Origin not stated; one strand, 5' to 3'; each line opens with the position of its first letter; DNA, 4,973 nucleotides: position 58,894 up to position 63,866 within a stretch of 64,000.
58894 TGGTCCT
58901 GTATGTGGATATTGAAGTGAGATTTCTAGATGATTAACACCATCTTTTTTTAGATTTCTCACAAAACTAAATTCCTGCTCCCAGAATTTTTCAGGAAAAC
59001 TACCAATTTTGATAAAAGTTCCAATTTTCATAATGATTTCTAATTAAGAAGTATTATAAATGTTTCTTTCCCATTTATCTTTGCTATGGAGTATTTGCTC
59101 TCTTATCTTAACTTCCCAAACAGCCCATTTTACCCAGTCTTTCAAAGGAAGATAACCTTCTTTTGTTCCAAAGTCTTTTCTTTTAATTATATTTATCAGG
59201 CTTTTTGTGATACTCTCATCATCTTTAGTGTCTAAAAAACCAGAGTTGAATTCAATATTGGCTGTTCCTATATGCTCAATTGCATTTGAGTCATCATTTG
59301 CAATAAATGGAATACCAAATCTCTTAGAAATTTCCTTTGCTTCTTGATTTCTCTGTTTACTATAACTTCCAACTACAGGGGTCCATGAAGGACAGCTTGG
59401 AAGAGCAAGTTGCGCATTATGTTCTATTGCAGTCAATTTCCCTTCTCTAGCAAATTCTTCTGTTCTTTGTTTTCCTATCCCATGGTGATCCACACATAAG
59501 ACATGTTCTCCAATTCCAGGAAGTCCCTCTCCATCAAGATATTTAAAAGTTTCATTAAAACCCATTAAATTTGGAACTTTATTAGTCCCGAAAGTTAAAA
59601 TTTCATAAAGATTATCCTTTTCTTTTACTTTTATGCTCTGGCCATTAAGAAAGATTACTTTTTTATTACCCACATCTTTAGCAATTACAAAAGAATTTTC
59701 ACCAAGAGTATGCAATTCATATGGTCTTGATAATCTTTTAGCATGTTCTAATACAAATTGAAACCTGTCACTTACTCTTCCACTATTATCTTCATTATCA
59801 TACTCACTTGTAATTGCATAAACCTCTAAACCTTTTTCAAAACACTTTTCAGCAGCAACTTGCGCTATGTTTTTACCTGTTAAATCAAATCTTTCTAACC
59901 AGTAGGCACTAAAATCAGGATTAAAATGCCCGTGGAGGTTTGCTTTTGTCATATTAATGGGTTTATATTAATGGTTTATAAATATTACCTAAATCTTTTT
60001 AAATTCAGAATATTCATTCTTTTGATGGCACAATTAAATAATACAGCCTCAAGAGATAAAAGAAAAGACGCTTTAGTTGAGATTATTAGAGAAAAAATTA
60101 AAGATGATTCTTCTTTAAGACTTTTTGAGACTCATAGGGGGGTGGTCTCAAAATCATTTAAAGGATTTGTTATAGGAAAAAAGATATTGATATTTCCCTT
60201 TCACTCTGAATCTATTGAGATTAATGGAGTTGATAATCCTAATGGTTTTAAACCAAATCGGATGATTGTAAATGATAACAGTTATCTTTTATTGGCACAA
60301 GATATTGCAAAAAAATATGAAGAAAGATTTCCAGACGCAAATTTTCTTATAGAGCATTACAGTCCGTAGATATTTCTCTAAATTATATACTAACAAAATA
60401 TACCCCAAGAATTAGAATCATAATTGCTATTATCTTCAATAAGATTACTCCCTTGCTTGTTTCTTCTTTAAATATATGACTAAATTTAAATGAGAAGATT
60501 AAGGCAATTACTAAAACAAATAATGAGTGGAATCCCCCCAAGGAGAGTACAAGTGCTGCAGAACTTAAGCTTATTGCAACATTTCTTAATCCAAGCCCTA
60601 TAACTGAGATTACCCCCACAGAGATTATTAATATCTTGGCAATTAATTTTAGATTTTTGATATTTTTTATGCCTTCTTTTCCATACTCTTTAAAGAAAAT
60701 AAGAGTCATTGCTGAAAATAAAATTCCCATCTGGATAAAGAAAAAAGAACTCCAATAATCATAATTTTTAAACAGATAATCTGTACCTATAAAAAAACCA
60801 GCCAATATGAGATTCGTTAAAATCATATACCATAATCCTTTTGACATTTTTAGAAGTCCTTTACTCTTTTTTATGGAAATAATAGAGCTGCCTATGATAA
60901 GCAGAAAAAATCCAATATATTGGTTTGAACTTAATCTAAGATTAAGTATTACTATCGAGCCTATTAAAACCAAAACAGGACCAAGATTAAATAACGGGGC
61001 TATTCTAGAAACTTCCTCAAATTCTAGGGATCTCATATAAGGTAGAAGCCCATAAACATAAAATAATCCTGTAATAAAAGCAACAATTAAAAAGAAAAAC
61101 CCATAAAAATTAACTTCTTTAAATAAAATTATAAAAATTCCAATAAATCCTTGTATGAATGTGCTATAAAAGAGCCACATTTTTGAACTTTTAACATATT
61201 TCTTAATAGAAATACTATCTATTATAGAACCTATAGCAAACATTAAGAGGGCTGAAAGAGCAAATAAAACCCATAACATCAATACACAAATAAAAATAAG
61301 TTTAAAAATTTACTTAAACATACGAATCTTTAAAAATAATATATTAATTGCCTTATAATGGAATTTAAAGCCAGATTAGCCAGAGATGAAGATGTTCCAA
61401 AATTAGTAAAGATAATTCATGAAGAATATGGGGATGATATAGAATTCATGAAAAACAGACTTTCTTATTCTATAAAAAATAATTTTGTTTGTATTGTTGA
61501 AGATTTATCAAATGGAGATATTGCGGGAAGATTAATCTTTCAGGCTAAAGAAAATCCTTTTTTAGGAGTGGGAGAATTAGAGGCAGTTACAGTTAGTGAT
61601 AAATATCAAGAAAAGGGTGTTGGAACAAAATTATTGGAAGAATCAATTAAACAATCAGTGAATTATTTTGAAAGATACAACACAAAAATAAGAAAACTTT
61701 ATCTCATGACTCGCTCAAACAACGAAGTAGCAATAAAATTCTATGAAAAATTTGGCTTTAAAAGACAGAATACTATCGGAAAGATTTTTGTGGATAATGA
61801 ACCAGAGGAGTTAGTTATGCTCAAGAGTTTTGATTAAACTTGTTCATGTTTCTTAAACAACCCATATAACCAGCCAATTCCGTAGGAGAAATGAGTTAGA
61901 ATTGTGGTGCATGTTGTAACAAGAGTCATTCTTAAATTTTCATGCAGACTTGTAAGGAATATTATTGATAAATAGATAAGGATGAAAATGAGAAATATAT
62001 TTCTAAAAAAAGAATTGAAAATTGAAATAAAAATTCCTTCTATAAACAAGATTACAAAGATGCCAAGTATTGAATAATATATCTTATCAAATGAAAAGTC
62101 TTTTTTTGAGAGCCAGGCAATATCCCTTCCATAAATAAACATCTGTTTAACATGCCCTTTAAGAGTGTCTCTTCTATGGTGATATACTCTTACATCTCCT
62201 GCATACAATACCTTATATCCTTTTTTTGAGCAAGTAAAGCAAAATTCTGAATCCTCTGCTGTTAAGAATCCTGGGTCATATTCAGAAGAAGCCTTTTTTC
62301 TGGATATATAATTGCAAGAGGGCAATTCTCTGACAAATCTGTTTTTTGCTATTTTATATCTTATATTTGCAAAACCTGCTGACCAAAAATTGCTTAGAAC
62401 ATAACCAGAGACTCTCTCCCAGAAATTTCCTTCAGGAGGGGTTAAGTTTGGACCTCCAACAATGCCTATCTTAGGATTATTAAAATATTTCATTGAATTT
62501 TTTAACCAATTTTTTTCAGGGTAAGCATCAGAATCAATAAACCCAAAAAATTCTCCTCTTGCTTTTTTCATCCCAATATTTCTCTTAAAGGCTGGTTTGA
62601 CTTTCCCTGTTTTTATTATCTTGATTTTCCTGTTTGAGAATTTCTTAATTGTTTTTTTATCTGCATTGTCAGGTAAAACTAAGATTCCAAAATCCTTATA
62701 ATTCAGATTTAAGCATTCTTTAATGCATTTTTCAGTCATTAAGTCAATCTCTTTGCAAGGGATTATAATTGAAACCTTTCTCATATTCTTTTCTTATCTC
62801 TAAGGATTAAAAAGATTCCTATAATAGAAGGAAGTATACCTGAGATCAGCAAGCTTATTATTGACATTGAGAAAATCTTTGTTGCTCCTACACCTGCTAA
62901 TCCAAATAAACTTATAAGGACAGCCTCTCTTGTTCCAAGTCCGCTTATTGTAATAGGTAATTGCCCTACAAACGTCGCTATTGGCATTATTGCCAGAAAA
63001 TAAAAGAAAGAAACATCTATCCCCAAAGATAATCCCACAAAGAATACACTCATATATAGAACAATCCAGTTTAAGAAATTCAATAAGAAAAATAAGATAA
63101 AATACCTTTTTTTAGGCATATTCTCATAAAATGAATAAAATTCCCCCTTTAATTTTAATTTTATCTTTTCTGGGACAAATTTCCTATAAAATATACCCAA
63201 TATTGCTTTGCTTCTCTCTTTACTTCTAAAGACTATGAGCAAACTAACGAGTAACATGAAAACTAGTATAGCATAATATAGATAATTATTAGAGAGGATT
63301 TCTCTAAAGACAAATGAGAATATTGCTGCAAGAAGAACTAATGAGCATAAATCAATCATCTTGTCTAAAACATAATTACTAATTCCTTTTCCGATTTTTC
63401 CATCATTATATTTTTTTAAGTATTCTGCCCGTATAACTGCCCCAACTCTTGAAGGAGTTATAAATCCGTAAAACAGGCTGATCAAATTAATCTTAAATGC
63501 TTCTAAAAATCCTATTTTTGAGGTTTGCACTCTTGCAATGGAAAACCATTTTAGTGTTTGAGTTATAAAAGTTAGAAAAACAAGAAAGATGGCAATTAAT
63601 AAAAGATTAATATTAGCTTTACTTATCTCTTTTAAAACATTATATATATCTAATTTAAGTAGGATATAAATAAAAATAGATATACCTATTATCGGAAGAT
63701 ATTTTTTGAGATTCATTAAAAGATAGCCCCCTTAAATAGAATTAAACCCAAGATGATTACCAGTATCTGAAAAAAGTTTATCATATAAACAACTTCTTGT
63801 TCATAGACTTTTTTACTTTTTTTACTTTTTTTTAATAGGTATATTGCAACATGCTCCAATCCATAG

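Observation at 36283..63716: Very large surface-glycan locus with three cobalamin-dependent radical SAM enzymes, one SPASM radical SAM and two SAM methyltransferases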

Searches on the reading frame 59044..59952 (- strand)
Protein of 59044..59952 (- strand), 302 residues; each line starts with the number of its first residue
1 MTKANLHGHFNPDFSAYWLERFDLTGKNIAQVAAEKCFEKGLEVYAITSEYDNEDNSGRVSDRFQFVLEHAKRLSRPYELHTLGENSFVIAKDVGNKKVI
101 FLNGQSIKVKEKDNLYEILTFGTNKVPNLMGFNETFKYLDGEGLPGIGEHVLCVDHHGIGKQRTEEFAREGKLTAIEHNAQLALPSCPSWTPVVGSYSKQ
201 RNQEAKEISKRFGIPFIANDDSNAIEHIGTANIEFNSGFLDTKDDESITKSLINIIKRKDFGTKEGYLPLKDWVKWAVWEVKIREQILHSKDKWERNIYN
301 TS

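Call 6: search_protein_families(library=pfam, proteins=[window:59044-59952:-], max_evalue=0.01)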
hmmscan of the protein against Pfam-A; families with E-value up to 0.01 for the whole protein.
window:59044-59952:- (302 aa): 1 family
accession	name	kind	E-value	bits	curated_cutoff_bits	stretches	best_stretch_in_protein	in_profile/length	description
PF13263.12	PHP_C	-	0.00035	20.5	21.3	1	201-238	3-39/56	PHP-associated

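Call 11: search_protein_families(library=ncbifam, proteins=[window:59044-59952:-], max_evalue=0.001)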
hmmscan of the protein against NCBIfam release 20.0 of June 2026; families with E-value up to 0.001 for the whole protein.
window:59044-59952:- (302 aa): 0 families

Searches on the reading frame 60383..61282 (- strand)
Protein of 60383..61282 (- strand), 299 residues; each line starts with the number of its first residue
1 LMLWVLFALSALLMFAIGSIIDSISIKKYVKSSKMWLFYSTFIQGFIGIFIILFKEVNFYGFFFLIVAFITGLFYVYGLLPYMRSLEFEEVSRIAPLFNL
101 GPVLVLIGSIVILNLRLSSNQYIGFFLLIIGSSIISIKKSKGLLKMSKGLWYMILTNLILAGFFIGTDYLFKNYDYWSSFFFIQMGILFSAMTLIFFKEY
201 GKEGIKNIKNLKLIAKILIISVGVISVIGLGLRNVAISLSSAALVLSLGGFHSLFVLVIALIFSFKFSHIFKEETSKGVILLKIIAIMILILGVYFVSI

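Call 6: search_protein_families(library=pfam, proteins=[window:60383-61282:-], max_evalue=0.01)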
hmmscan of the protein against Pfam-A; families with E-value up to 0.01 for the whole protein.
window:60383-61282:- (299 aa): 1 family
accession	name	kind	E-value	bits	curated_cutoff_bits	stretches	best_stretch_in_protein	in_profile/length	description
PF00892.27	EamA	-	5.6e-09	36.8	28.2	1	3-136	2-134/135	EamA-like transporter family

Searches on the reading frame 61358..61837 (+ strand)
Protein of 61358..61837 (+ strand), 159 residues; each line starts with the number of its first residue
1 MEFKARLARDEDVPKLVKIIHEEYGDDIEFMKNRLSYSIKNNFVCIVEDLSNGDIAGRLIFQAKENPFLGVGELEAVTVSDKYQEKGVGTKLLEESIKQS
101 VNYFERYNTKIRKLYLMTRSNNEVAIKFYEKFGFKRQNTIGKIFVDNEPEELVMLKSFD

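Call 6: search_protein_families(library=pfam, proteins=[window:61358-61837:+], max_evalue=0.01)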
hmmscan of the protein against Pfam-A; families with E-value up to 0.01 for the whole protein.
window:61358-61837:+ (159 aa): 8 families
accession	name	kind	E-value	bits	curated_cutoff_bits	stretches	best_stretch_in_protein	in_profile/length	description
PF00583.31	Acetyltransf_1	-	3.5e-13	50.3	20.7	1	29-134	19-116/116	Acetyltransferase (GNAT) family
PF13508.13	Acetyltransf_7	-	9.1e-12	45.6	27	1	44-135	5-83/84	Acetyltransferase (GNAT) domain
PF13673.13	Acetyltransf_10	-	8.9e-07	29.4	23.6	1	73-137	53-110/128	Acetyltransferase (GNAT) domain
PF17013.11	Acetyltransf_15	-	1.4e-06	28.3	35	1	76-151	77-148/210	Putative acetyl-transferase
PF08445.16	FR47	-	1.8e-05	25.1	22.1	1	71-137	21-80/86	FR47-like protein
PF13420.13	Acetyltransf_4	-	0.00029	21.3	24.3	1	23-137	28-137/155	Acetyltransferase (GNAT) domain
PF13527.13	Acetyltransf_9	-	0.0011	19.5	25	1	5-134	2-124/127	Acetyltransferase (GNAT) domain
PF13302.13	Acetyltransf_3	-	0.0023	19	25.4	1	10-135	21-138/138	Acetyltransferase (GNAT) domain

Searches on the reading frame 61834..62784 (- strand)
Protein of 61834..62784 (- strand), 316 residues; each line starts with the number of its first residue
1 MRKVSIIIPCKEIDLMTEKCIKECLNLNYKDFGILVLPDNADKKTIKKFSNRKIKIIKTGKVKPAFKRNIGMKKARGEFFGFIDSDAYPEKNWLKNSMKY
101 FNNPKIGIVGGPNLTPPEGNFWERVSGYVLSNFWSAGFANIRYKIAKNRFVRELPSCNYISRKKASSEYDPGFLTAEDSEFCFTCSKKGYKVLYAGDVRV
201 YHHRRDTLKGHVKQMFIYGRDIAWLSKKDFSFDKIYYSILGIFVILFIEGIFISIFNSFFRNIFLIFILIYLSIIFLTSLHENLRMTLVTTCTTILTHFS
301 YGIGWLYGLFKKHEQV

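Call 6: search_protein_families(library=pfam, proteins=[window:61834-62784:-], max_evalue=0.01)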
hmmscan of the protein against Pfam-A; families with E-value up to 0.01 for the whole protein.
window:61834-62784:- (316 aa): 3 families
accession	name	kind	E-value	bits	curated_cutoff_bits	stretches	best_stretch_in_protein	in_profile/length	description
PF00535.33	Glycos_transf_2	-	9.4e-16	58.6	23.3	1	5-158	1-157/168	Glycosyl transferase family 2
PF13641.12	Glyco_tranf_2_3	-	9.1e-13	49.2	27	1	4-216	3-225/230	Glycosyltransferase like family 2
PF13632.12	Glyco_trans_2_3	-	2.5e-09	37.7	27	1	82-275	4-191/198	Glycosyl transferase family group 2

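Call 21: search_protein_families(library=ncbifam, proteins=[window:61834-62784:-], max_evalue=0.001)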
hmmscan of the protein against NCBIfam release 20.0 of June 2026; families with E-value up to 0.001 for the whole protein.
window:61834-62784:- (316 aa): 10 families
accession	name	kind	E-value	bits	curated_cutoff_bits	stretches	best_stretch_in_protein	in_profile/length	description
TIGR03965.1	mycofact_glyco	equivalog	2.8e-25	89.1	280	1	2-227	74-305/467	mycofactocin biosynthesis glycosyltransferase MftF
NF038299.1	EPS_HpsN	equivalog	3.2e-11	42.8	425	1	3-112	2-118/317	hormogonium polysaccharide biosynthesis glycosyltransferase HpsN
NF038302.1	EPS_HpsE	equivalog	1.4e-10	40.6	300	1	53-111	63-122/307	hormogonium polysaccharide biosynthesis glycosyltransferase HpsE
NF041875.1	EPS_EpsD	equivalog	2.3e-10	40.4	370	1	5-221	2-227/325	exopolysaccharide biosynthesis glycosyltransferase EpsD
TIGR03937.1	PgaC_IcaA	equivalog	2e-08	33.6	422.3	1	2-111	45-161/407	poly-beta-1,6-N-acetyl-D-glucosamine synthase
NF050050.1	ProtGlycPglI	equivalog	4.8e-08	32.7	500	1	1-107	1-114/306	GalNAc(5)-diNAcBac-PP-undecaprenol beta-1,3-glucosyltransferase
NF047683.1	TeichurnBiosyTuaG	equivalog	8e-07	28.9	400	1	3-102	7-112/252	teichuronic acid biosynthesis protein TuaG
TIGR04283.1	glyco_like_mftF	equivalog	4.1e-06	26.5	182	1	4-101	1-97/221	TIGR04283 family arsenosugar biosynthesis glycosyltransferase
NF041394.1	GtaseAglG_Halo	equivalog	0.00011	21.6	440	1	18-111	19-117/304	glucosyl-dolichyl phosphate glucuronosyltransferase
NF007482.0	PRK10073.1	equivalog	0.00085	18.4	423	0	2-88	6-97/334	glycosyltransferase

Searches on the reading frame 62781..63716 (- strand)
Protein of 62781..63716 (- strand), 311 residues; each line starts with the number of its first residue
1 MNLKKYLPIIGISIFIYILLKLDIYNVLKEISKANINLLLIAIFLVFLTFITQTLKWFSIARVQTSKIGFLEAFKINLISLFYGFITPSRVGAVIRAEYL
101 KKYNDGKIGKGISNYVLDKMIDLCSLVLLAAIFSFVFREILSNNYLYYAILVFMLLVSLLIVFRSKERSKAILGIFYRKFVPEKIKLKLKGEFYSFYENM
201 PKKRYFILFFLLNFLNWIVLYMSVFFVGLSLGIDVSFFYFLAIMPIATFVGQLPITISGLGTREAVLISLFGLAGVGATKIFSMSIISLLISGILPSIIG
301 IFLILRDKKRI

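Call 6: search_protein_families(library=pfam, proteins=[window:62781-63716:-], max_evalue=0.01)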
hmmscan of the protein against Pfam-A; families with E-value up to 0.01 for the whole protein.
window:62781-63716:- (311 aa): 1 family
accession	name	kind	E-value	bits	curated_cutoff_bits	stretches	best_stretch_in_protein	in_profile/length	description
PF03706.18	LPG_synthase_TM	-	3.6e-42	145.3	33.4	1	10-300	3-302/302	Lysylphosphatidylglycerol synthase TM region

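Call 21: search_protein_families(library=ncbifam, proteins=[window:62781-63716:-], max_evalue=0.001)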
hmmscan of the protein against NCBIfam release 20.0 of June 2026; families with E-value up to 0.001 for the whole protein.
window:62781-63716:- (311 aa): 4 families
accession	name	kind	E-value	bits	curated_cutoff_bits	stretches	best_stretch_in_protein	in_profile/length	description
TIGR00374.1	TIGR00374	subfamily_domain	2.7e-34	119.1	43.2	1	10-304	3-310/323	flippase-like domain-containing protein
TIGR03476.1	HpnL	subfamily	3.4e-08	33.1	195.65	1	7-286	8-297/318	putative membrane protein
NF033480.1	bifunc_MprF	equivalog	1.9e-07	29.8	600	1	9-307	14-297/841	bifunctional lysylphosphatidylglycerol flippase/synthetase MprF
NF053789.1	GlcN_PG_flip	equivalog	8.1e-06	25.4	320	1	4-265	4-276/327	glucosaminyl phosphatidylglycerol flippase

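Call 29: find_encoding_contigs(protein=window:62781-63716:-, flank=10000, max_places=3)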
Protein window:62781-63716:- (311 aa): 7 contigs read that carry it; 3 places shown.
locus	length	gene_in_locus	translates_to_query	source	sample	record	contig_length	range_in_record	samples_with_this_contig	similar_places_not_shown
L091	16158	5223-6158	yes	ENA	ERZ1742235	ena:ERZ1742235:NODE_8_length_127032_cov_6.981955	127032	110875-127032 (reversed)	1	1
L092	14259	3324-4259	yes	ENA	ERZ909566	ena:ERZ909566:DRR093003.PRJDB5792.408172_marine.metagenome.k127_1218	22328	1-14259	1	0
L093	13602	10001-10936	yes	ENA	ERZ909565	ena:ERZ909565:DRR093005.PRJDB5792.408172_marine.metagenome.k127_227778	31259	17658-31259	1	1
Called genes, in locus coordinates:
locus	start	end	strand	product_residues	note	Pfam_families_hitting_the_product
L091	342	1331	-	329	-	PF01610:DDE_Tnp_ISL3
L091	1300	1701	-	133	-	-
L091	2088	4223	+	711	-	-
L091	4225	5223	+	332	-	PF00953:Glycos_transf_4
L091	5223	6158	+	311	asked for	PF03706:LPG_synthase_TM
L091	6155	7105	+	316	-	PF00535:Glycos_transf_2, PF13641:Glyco_tranf_2_3, PF13632:Glyco_trans_2_3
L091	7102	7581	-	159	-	PF00583:Acetyltransf_1, PF13673:Acetyltransf_10 (weak), PF13508:Acetyltransf_7, PF08445:FR47 (faint), PF17013:Acetyltransf_15 (weak)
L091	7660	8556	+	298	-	PF00892:EamA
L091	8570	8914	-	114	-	-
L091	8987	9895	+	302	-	-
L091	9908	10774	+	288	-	PF01261:AP_endonuc_2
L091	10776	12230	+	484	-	PF02310:B12-binding, PF04055:Radical_SAM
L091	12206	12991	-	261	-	PF01522:Polysacc_deac_1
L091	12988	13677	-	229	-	PF00535:Glycos_transf_2, PF10111:Glyco_tranf_2_2 (faint), PF13641:Glyco_tranf_2_3 (weak)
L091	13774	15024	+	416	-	-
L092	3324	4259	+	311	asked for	PF03706:LPG_synthase_TM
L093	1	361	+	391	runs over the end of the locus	-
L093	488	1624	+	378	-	PF03222:Trp_Tyr_perm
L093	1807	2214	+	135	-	PF02996:Prefoldin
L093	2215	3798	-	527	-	-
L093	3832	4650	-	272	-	PF01008:IF-2B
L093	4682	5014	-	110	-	-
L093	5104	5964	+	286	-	PF01944:SpoIIM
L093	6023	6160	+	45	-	-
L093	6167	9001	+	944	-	PF02516:STT3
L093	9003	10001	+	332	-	PF00953:Glycos_transf_4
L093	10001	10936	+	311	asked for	PF03706:LPG_synthase_TM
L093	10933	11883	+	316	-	PF00535:Glycos_transf_2, PF13641:Glyco_tranf_2_3, PF13632:Glyco_trans_2_3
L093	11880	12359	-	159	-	PF00583:Acetyltransf_1, PF13673:Acetyltransf_10 (weak), PF13508:Acetyltransf_7, PF08445:FR47 (faint), PF17013:Acetyltransf_15 (weak)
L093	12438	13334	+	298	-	PF00892:EamA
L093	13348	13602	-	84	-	?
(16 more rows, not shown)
